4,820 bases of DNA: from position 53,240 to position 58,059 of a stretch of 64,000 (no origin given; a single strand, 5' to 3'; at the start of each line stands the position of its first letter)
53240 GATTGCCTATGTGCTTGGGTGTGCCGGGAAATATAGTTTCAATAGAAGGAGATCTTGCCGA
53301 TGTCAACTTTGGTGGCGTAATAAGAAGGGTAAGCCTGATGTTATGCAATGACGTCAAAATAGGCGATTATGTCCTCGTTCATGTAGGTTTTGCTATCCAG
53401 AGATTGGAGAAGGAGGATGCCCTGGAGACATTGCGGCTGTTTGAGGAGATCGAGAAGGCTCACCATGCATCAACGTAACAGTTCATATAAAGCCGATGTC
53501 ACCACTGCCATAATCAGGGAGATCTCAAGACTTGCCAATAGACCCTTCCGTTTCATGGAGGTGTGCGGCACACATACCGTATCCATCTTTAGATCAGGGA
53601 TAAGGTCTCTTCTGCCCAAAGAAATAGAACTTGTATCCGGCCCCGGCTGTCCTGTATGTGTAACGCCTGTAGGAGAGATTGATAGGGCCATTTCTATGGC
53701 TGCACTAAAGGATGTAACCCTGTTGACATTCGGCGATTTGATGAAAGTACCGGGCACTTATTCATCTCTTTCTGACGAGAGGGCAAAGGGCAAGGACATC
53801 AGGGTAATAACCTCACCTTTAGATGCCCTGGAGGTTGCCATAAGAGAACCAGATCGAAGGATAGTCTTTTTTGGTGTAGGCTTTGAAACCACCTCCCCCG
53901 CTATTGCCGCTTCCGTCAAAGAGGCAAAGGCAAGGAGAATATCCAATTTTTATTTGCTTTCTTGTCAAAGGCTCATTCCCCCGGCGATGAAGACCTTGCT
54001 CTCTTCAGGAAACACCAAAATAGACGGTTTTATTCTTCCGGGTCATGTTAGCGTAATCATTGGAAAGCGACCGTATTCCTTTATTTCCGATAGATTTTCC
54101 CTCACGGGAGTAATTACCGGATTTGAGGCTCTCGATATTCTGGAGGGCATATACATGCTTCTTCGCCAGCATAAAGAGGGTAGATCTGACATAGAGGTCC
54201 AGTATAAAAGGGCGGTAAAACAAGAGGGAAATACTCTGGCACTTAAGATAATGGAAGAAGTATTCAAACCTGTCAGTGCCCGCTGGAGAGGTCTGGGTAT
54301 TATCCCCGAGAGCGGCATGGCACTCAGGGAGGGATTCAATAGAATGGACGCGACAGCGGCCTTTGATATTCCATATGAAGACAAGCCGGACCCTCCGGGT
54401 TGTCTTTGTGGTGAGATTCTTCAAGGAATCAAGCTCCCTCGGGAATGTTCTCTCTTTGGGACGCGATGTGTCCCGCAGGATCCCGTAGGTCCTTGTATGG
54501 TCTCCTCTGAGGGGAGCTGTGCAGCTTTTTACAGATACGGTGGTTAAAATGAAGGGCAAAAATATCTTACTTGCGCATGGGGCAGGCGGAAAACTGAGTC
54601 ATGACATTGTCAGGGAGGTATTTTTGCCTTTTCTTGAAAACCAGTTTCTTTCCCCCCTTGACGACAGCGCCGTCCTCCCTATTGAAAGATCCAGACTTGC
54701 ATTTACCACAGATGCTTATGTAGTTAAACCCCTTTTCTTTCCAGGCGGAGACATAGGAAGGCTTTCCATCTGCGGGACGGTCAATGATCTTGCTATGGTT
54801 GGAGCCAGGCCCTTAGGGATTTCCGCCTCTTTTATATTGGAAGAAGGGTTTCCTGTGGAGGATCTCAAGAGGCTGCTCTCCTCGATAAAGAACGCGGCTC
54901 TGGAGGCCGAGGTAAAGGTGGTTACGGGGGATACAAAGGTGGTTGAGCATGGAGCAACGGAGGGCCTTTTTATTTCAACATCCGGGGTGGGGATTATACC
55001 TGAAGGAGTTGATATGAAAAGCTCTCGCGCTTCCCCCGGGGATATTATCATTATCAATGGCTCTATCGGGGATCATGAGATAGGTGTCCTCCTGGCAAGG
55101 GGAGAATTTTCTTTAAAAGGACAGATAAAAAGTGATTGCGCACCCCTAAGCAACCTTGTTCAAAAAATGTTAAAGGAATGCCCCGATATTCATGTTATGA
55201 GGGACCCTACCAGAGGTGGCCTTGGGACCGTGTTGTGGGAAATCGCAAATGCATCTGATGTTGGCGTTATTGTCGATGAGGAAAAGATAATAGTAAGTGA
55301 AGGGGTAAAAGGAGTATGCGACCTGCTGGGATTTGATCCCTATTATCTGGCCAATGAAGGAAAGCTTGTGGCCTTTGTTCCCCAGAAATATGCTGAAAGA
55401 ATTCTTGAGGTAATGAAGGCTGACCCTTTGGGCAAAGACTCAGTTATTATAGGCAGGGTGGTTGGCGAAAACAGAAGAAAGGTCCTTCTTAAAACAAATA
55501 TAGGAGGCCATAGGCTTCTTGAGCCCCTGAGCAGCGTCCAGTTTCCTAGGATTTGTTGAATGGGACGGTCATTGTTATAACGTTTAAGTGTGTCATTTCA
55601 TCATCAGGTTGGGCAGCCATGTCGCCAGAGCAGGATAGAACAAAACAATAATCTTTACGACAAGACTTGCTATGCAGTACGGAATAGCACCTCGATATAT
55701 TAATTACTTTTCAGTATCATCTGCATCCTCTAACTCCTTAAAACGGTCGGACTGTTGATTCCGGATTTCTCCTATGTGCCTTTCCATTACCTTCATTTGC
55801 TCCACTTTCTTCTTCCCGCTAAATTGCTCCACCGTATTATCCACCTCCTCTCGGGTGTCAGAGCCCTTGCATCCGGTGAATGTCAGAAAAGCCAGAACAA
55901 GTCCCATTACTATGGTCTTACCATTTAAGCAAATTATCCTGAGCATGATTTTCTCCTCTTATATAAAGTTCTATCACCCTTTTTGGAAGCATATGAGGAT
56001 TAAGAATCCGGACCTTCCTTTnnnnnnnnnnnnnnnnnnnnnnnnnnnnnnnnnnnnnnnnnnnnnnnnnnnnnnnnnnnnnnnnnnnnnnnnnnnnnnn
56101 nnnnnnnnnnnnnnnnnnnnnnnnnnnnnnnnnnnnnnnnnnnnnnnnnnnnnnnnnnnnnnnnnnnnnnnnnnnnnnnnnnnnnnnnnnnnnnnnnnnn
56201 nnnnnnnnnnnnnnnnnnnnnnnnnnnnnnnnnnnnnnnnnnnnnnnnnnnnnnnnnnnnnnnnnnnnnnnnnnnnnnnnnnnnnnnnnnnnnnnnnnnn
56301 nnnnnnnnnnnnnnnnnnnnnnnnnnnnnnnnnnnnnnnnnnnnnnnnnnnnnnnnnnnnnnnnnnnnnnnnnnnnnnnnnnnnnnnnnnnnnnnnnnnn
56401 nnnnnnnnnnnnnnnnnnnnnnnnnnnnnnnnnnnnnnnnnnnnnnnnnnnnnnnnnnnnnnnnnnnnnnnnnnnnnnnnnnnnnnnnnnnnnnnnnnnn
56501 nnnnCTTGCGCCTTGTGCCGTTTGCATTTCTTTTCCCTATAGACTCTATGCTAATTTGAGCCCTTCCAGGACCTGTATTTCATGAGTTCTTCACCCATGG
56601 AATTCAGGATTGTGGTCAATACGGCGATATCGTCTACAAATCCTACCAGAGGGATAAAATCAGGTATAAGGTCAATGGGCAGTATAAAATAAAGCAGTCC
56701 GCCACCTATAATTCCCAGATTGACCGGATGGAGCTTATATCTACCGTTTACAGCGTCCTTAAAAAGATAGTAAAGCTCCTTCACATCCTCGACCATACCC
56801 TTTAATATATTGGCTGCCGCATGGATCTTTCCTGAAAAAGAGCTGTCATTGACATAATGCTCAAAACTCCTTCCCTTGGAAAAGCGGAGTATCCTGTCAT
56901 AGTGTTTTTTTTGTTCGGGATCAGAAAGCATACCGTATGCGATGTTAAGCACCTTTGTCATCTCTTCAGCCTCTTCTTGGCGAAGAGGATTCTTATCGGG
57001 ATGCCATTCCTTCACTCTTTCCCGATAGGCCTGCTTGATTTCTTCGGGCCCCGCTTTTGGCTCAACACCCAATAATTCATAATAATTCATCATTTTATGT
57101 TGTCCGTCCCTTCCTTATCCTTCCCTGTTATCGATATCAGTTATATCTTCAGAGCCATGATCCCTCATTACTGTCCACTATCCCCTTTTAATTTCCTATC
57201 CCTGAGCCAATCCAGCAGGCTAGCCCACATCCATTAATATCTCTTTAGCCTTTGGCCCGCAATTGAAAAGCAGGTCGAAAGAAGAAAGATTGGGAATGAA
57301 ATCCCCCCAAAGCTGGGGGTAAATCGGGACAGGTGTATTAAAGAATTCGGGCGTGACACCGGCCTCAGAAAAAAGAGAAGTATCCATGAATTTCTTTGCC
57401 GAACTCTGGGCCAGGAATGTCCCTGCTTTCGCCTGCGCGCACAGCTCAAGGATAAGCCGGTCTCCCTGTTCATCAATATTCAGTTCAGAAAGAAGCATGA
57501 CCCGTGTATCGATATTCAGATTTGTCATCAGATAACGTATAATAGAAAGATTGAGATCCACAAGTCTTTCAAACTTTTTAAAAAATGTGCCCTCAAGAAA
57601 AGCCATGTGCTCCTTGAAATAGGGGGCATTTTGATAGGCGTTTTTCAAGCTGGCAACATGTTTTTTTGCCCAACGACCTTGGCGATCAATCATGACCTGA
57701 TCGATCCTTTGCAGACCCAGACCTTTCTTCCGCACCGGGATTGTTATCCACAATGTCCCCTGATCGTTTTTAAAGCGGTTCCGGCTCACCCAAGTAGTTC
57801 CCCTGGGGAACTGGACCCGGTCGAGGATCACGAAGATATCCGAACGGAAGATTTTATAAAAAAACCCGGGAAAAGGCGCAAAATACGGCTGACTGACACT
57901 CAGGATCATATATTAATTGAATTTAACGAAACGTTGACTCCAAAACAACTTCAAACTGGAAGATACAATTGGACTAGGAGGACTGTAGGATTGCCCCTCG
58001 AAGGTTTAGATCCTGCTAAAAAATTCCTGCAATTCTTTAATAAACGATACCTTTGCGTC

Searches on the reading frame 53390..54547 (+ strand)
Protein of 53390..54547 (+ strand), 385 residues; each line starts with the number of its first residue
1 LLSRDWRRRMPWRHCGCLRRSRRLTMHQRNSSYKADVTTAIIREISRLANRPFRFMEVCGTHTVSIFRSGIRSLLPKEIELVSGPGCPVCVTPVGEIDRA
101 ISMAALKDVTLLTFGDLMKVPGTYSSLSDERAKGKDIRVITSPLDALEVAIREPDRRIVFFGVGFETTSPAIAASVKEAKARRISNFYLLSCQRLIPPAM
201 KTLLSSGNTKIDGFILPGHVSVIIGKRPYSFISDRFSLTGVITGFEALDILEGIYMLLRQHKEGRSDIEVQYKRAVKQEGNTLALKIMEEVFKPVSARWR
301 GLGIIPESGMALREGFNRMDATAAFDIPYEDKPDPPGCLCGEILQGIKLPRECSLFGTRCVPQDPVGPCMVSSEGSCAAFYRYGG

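Call 67: search_protein_families(library=pfam, proteins=[window:53390-54547:+], max_evalue=0.000001)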
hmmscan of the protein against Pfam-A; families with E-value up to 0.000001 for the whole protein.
window:53390-54547:+ (385 aa): 1 family
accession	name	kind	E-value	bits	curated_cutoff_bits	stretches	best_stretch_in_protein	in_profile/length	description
PF01924.21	HypD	-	1.4e-148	495.1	25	1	39-384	4-351/351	Hydrogenase formation hypA family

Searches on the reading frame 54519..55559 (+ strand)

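Call 67: search_protein_families(library=pfam, proteins=[window:54519-55559:+], max_evalue=0.000001)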
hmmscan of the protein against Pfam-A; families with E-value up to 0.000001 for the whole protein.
window:54519-55559:+ (346 aa): 2 families
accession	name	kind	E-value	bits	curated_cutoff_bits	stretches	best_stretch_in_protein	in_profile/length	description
PF02769.27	AIRS_C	-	8.4e-25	88.2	23.1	1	173-323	2-154/156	AIR synthase related protein, C-terminal domain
PF00586.29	AIRS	-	1.8e-23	83.5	24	1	48-160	2-112/112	AIR synthase related protein, N-terminal domain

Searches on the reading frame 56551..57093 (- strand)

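Call 67: search_protein_families(library=pfam, proteins=[window:56551-57093:-], max_evalue=0.000001)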
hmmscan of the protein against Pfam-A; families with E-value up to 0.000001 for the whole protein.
window:56551-57093:- (180 aa): 2 families
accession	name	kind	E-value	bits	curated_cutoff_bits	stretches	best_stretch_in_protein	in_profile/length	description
PF00226.36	DnaJ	-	1.1e-21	77.1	27.8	1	3-66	1-63/63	DnaJ domain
PF06803.17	DUF1232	-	1.4e-14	53.9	23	1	127-160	3-36/37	Protein of unknown function (DUF1232)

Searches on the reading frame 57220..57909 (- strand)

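Call 67: search_protein_families(library=pfam, proteins=[window:57220-57909:-], max_evalue=0.000001)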
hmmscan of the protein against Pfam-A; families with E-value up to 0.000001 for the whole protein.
window:57220-57909:- (229 aa): 1 family
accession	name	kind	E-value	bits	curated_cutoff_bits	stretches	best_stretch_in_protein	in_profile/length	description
PF08889.16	WbqC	-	6.2e-65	219.5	21.3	1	7-223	1-217/218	WbqC-like protein family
